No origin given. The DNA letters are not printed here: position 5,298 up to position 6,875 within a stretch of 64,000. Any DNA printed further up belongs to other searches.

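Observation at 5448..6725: A GT4 glycosyltransferase sits inside the head-morphogenesis module, next to a head protein with a Thr/Pro-rich tail. This may indicate virion glycosylation.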

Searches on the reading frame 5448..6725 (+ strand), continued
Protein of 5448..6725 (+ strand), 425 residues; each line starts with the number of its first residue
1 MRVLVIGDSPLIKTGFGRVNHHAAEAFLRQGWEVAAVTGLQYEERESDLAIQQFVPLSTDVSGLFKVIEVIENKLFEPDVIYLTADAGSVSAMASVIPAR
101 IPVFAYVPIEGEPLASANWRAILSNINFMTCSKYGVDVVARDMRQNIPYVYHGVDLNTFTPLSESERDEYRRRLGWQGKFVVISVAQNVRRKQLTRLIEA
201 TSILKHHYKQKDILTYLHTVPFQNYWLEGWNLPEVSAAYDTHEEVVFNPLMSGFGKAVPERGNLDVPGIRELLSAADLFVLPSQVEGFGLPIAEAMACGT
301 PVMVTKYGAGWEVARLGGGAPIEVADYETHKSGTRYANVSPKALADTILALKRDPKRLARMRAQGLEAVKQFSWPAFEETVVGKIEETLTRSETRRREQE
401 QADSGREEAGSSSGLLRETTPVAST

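Call 41: search_protein_families(library=pfam, proteins=[L003:6974-8167:+, L002:7001-8185:+, L001:6983-8254:+], max_evalue=0.001)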
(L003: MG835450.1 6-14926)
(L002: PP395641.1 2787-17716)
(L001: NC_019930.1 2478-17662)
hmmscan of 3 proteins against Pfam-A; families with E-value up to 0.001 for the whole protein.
L003:6974-8167:+ (397 aa): 2 families
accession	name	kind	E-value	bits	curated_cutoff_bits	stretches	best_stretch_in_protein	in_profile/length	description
PF13692.12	Glyco_trans_1_4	-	7.6e-11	42.9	27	1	269-329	64-125/142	Glycosyl transferases group 1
PF00534.26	Glycos_transf_1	-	8e-10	39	26.4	1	270-330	79-142/172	Glycosyl transferases group 1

L002:7001-8185:+ (394 aa): 3 families
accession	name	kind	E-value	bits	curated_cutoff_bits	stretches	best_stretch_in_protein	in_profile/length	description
PF00534.26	Glycos_transf_1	-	4e-10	39.9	26.4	1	236-294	68-126/172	Glycosyl transferases group 1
PF13692.12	Glyco_trans_1_4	-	1e-09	39.2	27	1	240-305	58-124/142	Glycosyl transferases group 1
PF13524.12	Glyco_trans_1_2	-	1.7e-09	38.2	25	1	246-367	32-140/144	Glycosyl transferase-like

L001:6983-8254:+ (423 aa): 4 families
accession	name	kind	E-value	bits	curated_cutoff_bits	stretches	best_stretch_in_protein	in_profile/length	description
PF00534.26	Glycos_transf_1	-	7.8e-12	45.5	26.4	1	287-346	85-143/172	Glycosyl transferases group 1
PF13692.12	Glyco_trans_1_4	-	5.8e-09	36.8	27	1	286-344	68-125/142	Glycosyl transferases group 1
PF13524.12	Glyco_trans_1_2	-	1.6e-05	25.3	25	1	260-408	15-142/144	Glycosyl transferase-like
PF20706.3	GT4-conflict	-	0.0006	19.3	26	1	292-406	279-383/385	Family 4 Glycosyltransferase in conflict systems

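Call 49: search_protein_families(library=ncbifam, proteins=[window:5448-6725:+], max_evalue=0.001)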
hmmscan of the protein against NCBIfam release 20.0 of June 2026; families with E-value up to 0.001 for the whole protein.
window:5448-6725:+ (425 aa): 17 families
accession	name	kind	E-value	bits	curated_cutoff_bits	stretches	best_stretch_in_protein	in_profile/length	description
TIGR04047.1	MSMEG_0565_glyc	hypoth_equivalog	2.5e-17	63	259.85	2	260-376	261-362/373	MSMEG_0565 family glycosyltransferase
TIGR03449.1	mycothiol_MshA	equivalog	2.1e-13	49.9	462.5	1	145-382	188-397/406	D-inositol-3-phosphate glycosyltransferase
TIGR02149.1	glgA_Coryne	subfamily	2.9e-13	49.7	302.4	1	264-379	272-381/391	glycogen synthase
NF041876.1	EPS_EpsE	equivalog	2.4e-12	46.8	400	1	262-370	282-377/389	exopolysaccharide biosynthesis GT4 family glycosyltransferase EpsE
NF053787.1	GlcN_PG_synth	equivalog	3.3e-12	45.9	480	1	269-326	255-312/361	N-acetylglucosaminyl phosphatidylglycerol synthase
TIGR03088.1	stp2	hypoth_equivalog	3.4e-12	46.1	409.05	1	269-314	266-311/374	TIGR03088 family PEP-CTERM/XrtA system glycosyltransferase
TIGR02468.1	sucrsPsyn_pln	equivalog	6.1e-11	40.8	1143.95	1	264-415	559-697/1051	sucrose-phosphate synthase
TIGR03999.1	thiol_BshA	equivalog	2e-10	40.1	273.7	1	268-316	265-313/375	N-acetyl-alpha-D-glucosaminyl L-malate synthase BshA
NF038295.1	EPS_HpsP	equivalog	4.1e-09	35.9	550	1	271-309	283-321/388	hormogonium polysaccharide biosynthesis glycosyltransferase HpsP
NF047684.1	TeichurnBiosyTuaC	equivalog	1.7e-08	33.8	550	1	262-309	276-323/391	teichuronic acid biosynthesis protein TuaC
NF053513.1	Gtran_IagA_BgsA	equivalog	5.1e-07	29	460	0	130-200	111-182/333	LTA glycolipid anchor biosynthesis glycosyltransferase, IagA/BgsA family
NF038011.1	PelF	equivalog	7.3e-07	28.6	100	1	268-372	376-475/489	GT4 family glycosyltransferase PelF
TIGR02472.1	sucr_P_syn_N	equivalog_domain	9.1e-07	28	576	1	265-328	329-394/439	sucrose-phosphate synthase, putative, glycosyltransferase domain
TIGR02470.1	sucr_synth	equivalog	1e-05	23.9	810.4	1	277-379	645-739/784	sucrose synthase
NF047880.1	glyco_SdgA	exception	2.9e-05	22.8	800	1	269-308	383-424/488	serine-aspartate repeat adhesin O-glycosyltransferase SdgA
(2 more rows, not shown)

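Call 63: predict_structure(alignment_id=A2)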
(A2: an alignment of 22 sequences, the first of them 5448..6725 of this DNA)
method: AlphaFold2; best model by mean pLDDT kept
length: 425 residues; sequences in the alignment: 22
mean_pLDDT: 86.6   pTM: 0.85
mean pLDDT of the five models: 86.6, 86.4, 86.3, 86.1, 84.6
residues with pLDDT >= 90: 259; 70-90: 113; 50-70: 32; < 50: 21
segments of 3 or more residues with pLDDT < 50: 406-425
pLDDT, mean of each block of 10 residues (from residue 1): 95 86 97 95 89 93 92 96 88 88 91 81 91 93 93 93 97 96 77 86 98 88 55 89 90 77 93 97 75 95 92 95 86 77 97 98 97 96 96 82 47 33 31
secondary structure, 60 per line:
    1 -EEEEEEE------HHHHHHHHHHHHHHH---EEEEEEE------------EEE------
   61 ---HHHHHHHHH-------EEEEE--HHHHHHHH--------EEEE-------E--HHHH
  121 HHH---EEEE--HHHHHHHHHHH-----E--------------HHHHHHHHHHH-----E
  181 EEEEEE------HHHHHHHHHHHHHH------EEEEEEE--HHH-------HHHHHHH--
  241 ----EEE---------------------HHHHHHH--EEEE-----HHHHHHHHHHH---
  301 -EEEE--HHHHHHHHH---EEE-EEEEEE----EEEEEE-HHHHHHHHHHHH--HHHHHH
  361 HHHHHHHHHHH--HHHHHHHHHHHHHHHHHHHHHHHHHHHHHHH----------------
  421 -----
elements in order: E2-8 H15-29 E33-39 E52-54 H64-72 E80-84 H87-94 E103-106 H117-123 E127-130 H133-143 H164-174 E180-186 H193-206 E213-219 H232-238 E245-247 H269-275 E278-281 H287-297 E302-305 H308-316 E320-322 E324-329 E334-339 H341-352 H355-371 H374-404
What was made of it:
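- On CAZy GT4 / Pfam Glycos_transf_1 (GT-B retaining glycosyltransferases): AF2 model with pLDDT 86.6 and pTM 0.85 (call 63).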

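Call 66: fold_search(model_id=the predicted structure, library=pdb)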
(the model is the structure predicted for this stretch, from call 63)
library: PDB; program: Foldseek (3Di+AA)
matches with E <= 10: 1467; with E <= 0.001: 449
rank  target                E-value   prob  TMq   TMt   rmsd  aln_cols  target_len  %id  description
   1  3c4q_A                2.6e-17  1.00  0.70  0.75   4.3       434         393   18  Structure of the retaining glycosyltransferase MshA : The first step in mycothiol biosynthesis. Organism : Corynebacte (released 2008-04-01)
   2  3c48_B                2.6e-17  1.00  0.44  0.47  12.3       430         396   19  Structure of the retaining glycosyltransferase MshA: The first step in mycothiol biosynthesis. Organism: Corynebacteri (released 2008-03-25)
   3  3c4q_B                5.0e-17  1.00  0.68  0.73   4.5       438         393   18  Structure of the retaining glycosyltransferase MshA : The first step in mycothiol biosynthesis. Organism : Corynebacte (released 2008-04-01)
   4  3oy2_A                5.7e-17  1.00  0.72  0.77   3.9       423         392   16  Crystal structure of a putative glycosyltransferase from Paramecium bursaria Chlorella virus NY2A (released 2010-11-17)
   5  3c48_A                3.3e-16  1.00  0.43  0.45  12.7       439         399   18  Structure of the retaining glycosyltransferase MshA: The first step in mycothiol biosynthesis. Organism: Corynebacteri (released 2008-03-25)
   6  3mbo_A                6.7e-16  1.00  0.64  0.72   5.0       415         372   17  Crystal Structure of the Glycosyltransferase BaBshA bound with UDP and L-malate (released 2010-09-29)
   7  3mbo_F                1.7e-15  1.00  0.61  0.69   5.4       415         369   17  Crystal Structure of the Glycosyltransferase BaBshA bound with UDP and L-malate (released 2010-09-29)
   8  3mbo_D                1.9e-15  1.00  0.61  0.69   5.6       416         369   17  Crystal Structure of the Glycosyltransferase BaBshA bound with UDP and L-malate (released 2010-09-29)
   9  6kih_A                4.9e-15  1.00  0.67  0.70   5.1       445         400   18  Sucrose-phosphate synthase (tll1590) from Thermosynechococcus elongatus (released 2020-05-27)
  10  2jjm_A                6.2e-15  1.00  0.58  0.68   6.3       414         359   17  Crystal Structure of a family GT4 glycosyltransferase from Bacillus anthracis ORF BA1558. (released 2008-08-05)
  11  3mbo_E                6.6e-15  1.00  0.63  0.71   5.1       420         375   16  Crystal Structure of the Glycosyltransferase BaBshA bound with UDP and L-malate (released 2010-09-29)
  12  3mbo_B                1.6e-14  1.00  0.61  0.69   6.2       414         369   16  Crystal Structure of the Glycosyltransferase BaBshA bound with UDP and L-malate (released 2010-09-29)
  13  3l01_A                1.6e-14  1.00  0.64  0.63   5.4       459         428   17  Crystal structure of monomeric glycogen synthase from Pyrococcus abyssi (released 2010-12-29)
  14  6tvp_A                1.8e-14  1.00  0.61  0.66   6.2       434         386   19  Structure of Mycobacterium smegmatis alpha-maltose-1-phosphate synthase GlgM (released 2020-04-22)
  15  6n1x                  2.1e-14  1.00  0.62  0.69   5.0       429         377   15  BshA from Staphylococcus aureus complexed with UDP and N-acetylglucosamine (released 2019-08-21)
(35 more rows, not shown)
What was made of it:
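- On CAZy GT4 / Pfam Glycos_transf_1 (GT-B retaining glycosyltransferases): Foldseek probability 1.00 to MshA, B736L, BshA, WaaG and PimA (call 66).
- Closest known: Chlorovirus NY-2A B736L. Same: It gives the best TM-score among solved structures (0.72/0.77, rmsd 3.9 Å, call 66).
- Checked: The best PDB matches are the GT4 enzymes MshA, chlorovirus B736L and BshA (calls 63, 66).
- Fold ranking among GT4s says little about the acceptor, since all top hits share about 15-19% identity (call 66).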

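Call 90: search_protein_families(library=pfam, proteins=[L002:6507-6905:+, L001:6453-6974:+, L002:8182-8814:+, L002:8805-9722:+, L002:9722-10273:+, L003:8693-9346:+], max_evalue=0.05)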
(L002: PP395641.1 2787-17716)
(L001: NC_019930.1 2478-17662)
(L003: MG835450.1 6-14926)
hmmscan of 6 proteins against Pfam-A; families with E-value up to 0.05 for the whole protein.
L002:6507-6905:+ (132 aa): 0 families

L001:6453-6974:+ (173 aa): 0 families

L002:8182-8814:+ (210 aa): 0 families

L002:8805-9722:+ (305 aa): 10 families
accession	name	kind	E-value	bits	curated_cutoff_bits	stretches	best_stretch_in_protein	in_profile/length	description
PF01370.27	Epimerase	-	6.1e-32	111.4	20.9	1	3-215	1-225/240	NAD dependent epimerase/dehydratase family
PF16363.11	GDP_Man_Dehyd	-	4e-14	53.2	27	1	92-212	113-234/332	GDP-mannose 4,6 dehydratase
PF07993.18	NAD_binding_4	-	7.7e-11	42.1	20.1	1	59-184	87-230/258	Male sterility protein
PF04321.23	RmlD_sub_bind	-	1.3e-06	28.2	27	1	1-220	1-202/287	RmlD substrate binding domain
PF02719.21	Polysacc_synt_2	-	0.00012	21.8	20.2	0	137-212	142-213/293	Polysaccharide biosynthesis protein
PF01266.30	DAO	-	0.0029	17.6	27.9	1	8-55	6-56/353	FAD dependent oxidoreductase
PF01073.25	3Beta_HSD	-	0.0071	15.8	22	0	60-170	66-188/280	3-beta hydroxysteroid dehydrogenase/isomerase family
PF02254.24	TrkA_N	-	0.033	15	23.8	0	8-36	5-33/116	TrkA-N domain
PF03446.21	NAD_binding_2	-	0.044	14.2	21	0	8-42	6-40/161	NAD binding domain of 6-phosphogluconate dehydrogenase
PF00106.31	adh_short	-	0.049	13.5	26.6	0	3-35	3-35/195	short chain dehydrogenase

L002:9722-10273:+ (183 aa): 0 families

L003:8693-9346:+ (217 aa): 2 families
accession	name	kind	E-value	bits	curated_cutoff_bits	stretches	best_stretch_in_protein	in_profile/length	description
PF00535.33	Glycos_transf_2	-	2.7e-05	24.6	23.3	1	5-98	2-99/168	Glycosyl transferase family 2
PF13641.12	Glyco_tranf_2_3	-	0.0042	17.6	27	0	110-162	156-207/230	Glycosyltransferase like family 2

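Call 91: search_dna_similar(query=L003:6974-8167:+, collection=phages, mode=protein, max_rows=30, max_evalue=1e-8)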
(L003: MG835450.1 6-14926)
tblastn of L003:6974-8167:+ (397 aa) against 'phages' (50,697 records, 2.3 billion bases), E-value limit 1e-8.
Records with a match: 2; places in all: 2; records where one place covers at least 80% of the query: 2.
Best place of each record, by identity: >=99% 1; <60% 1.
By first word of the organism name: Pontimonas 1; Microcystis 1.
By host as written in the record: Pontimonas salivibrio CL-TW6 1; Microcystis aeruginosa 1.
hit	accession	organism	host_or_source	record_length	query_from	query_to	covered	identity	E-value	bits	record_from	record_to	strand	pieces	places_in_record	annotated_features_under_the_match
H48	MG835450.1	Pontimonas phage phiPsal1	Pontimonas salivibrio CL-TW6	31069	1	397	100%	100.0%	0e+0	820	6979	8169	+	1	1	group I glycosyltransferase | SAM dependent methyltransferase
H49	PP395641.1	Microcystis phage Mae-JY09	Microcystis aeruginosa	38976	10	390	96%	35.8%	1e-50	188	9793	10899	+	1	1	RfaG glycosyltransferase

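Call 92: search_dna_similar(query=L002:7001-8185:+, collection=phages, mode=protein, max_rows=30, max_evalue=1e-8)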
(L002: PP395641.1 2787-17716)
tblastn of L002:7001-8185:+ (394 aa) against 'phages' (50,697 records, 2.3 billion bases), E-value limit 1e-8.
Records with a match: 7; places in all: 7; records where one place covers at least 80% of the query: 4.
Best place of each record, by identity: >=99% 1; <60% 6.
By first word of the organism name: Synechococcus 3; Tetrasphaera 2; Microcystis 1; Pontimonas 1.
By host as written in the record: Synechococcus sp. CB0101 2; Tetrasphaera jenkinsii 2; Microcystis aeruginosa 1; Pontimonas salivibrio CL-TW6 1; Synechococcus sp. PCCC-A2c 1.
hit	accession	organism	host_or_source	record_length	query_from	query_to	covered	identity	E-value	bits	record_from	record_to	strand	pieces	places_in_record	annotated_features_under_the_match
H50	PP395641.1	Microcystis phage Mae-JY09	Microcystis aeruginosa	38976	1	394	100%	100.0%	0e+0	782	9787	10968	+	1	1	RfaG glycosyltransferase | hypothetical protein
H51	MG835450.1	Pontimonas phage phiPsal1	Pontimonas salivibrio CL-TW6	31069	3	368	93%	35.8%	4e-50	186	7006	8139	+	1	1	group I glycosyltransferase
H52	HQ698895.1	Synechococcus phage S-CBS4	Synechococcus sp. CB0101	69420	11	344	85%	25.5%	2e-17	91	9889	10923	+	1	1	glycosyl transferase group I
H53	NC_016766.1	Synechococcus phage S-CBS4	Synechococcus sp. CB0101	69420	11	344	85%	25.5%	2e-17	91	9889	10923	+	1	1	glycosyltransferase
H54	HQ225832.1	Tetrasphaera phage TJE1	Tetrasphaera jenkinsii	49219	2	288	73%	25.4%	8e-16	85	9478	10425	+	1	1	glycosyl transferase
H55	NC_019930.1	Tetrasphaera phage TJE1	Tetrasphaera jenkinsii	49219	2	288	73%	25.4%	8e-16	85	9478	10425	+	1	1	glycosyltransferase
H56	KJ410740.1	Synechococcus phage S-EIVl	Synechococcus sp. PCCC-A2c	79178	15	298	72%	25.2%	3e-14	81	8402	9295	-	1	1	glycosyl transferase group I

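Call 93: get_annotated_region(hit=H53, flank=7000)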
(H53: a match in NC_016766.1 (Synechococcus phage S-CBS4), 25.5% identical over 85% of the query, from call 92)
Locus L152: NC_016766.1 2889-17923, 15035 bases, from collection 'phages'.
description: Synechococcus phage S-CBS4, complete genome.
organism: Synechococcus phage S-CBS4 (NCBI taxid 756275)
taxonomy: Viruses; Duplodnaviria; Heunggongvirae; Uroviricota; Caudoviricetes
host: Synechococcus sp. CB0101; source: -; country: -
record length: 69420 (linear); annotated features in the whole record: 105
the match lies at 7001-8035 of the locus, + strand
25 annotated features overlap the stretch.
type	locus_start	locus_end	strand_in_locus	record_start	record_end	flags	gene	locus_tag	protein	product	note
CDS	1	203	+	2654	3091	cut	-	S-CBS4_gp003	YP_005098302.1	endonuclease VII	-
CDS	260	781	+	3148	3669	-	-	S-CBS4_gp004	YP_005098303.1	phosphoesterase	-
CDS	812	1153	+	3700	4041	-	-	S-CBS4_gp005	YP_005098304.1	hypothetical protein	-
CDS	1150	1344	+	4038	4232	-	rnf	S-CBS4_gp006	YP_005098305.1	nitrogen fixation protein-like protein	Rnf-Nqr; similar to Rhodobacter-specific nitrogen fixation protein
CDS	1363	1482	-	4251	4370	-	-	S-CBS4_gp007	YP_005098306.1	hypothetical protein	-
CDS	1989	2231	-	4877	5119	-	-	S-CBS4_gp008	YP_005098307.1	hypothetical protein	-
CDS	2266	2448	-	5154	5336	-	-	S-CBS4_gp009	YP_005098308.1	hypothetical protein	-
CDS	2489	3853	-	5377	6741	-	terL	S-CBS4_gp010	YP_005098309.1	terminase large subunit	-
CDS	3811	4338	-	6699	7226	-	-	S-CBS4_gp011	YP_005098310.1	hypothetical protein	-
CDS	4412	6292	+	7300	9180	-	-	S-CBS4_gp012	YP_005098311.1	portal protein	-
CDS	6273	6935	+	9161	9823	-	-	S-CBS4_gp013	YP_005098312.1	hypothetical protein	-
CDS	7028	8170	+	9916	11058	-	-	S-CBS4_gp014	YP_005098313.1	glycosyltransferase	-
CDS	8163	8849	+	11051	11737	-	-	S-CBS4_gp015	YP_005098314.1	galactosyl transferase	-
CDS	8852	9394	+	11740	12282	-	-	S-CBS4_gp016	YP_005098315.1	SAM-dependent methyltransferase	-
CDS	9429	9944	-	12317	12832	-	-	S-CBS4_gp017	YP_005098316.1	HNH endonuclease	-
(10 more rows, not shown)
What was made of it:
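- S-CBS4: portal-hyp-GT4-GT-MTase...MCP (call 93).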

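Call 94: get_annotated_region(hit=H56, flank=7000)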
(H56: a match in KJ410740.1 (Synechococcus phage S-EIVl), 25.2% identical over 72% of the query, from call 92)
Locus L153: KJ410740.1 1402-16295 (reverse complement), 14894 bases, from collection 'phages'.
description: Synechococcus phage S-EIVl, complete genome.
organism: Synechococcus phage S-EIVl (NCBI taxid 1468179)
taxonomy: Viruses; Duplodnaviria; Heunggongvirae; Uroviricota; Caudoviricetes
host: Synechococcus sp. PCCC-A2c; source: high arctic lake; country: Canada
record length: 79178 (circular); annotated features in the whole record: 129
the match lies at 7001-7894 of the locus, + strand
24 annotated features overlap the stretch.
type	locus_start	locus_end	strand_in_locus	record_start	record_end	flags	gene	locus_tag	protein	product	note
CDS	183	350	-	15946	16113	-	-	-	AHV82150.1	hypothetical protein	-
CDS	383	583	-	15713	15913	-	-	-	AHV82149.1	hypothetical protein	-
CDS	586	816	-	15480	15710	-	-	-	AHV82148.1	hypothetical protein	-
CDS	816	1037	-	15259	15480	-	-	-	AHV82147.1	hypothetical protein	-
CDS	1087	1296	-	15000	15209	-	-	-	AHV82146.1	hypothetical protein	-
CDS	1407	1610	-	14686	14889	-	-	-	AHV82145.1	hypothetical protein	-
CDS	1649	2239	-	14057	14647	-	-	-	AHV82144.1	hypothetical protein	-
CDS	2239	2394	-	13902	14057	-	-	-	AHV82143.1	hypothetical protein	-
CDS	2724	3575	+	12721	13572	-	-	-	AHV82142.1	hypothetical protein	-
CDS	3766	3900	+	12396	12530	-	-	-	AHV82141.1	hypothetical protein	-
CDS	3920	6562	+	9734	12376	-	-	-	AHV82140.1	primase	-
CDS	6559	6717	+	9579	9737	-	-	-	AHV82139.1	S-adenosylmethionine decarboxylase proenzyme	DUF206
CDS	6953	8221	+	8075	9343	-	-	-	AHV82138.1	glycosyl transferase group I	-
CDS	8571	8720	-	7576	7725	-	-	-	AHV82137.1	hypothetical protein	-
CDS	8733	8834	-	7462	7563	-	-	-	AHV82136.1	hypothetical protein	-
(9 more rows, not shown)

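Call 97: search_protein_families(library=padloc, proteins=[window:5448-6725:+], max_evalue=0.001)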
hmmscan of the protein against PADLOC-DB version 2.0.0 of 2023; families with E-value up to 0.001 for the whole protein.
window:5448-6725:+ (425 aa): 0 families

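Call 107: find_encoding_contigs(protein=P0002, flank=3000, max_places=1)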
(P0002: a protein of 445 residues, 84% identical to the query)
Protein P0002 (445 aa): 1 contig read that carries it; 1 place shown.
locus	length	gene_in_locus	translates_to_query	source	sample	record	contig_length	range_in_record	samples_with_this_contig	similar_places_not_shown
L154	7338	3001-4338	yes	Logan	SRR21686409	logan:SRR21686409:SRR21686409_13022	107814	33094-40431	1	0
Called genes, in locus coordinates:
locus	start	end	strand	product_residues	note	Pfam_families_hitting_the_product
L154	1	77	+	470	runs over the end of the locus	PF04860:Phage_portal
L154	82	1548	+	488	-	-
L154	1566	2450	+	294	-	PF17236:SU10_MCP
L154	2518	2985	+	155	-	-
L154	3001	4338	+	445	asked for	PF13692:Glyco_trans_1_4, PF00534:Glycos_transf_1, PF20706:GT4-conflict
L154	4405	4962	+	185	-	PF24163:HCP (weak)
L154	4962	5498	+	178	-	-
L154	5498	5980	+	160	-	-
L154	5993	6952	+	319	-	PF18906:Phage_tube_2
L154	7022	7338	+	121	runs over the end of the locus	-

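Call 108: find_encoding_contigs(protein=P0005, flank=3000, max_places=1)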
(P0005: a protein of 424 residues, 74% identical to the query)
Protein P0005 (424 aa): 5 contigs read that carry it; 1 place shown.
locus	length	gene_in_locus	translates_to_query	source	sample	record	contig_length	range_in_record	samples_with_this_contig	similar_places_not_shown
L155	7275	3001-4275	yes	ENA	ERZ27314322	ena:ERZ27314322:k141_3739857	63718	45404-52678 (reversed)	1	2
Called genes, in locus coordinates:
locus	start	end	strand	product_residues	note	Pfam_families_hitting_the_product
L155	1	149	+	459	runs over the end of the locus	PF04860:Phage_portal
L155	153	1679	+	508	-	-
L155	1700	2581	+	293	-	PF17236:SU10_MCP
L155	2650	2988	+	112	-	-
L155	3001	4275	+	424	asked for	PF13692:Glyco_trans_1_4, PF00534:Glycos_transf_1, PF20706:GT4-conflict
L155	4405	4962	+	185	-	PF24163:HCP (weak)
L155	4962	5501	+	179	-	-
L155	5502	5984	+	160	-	-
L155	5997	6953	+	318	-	PF18906:Phage_tube_2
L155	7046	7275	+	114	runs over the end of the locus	-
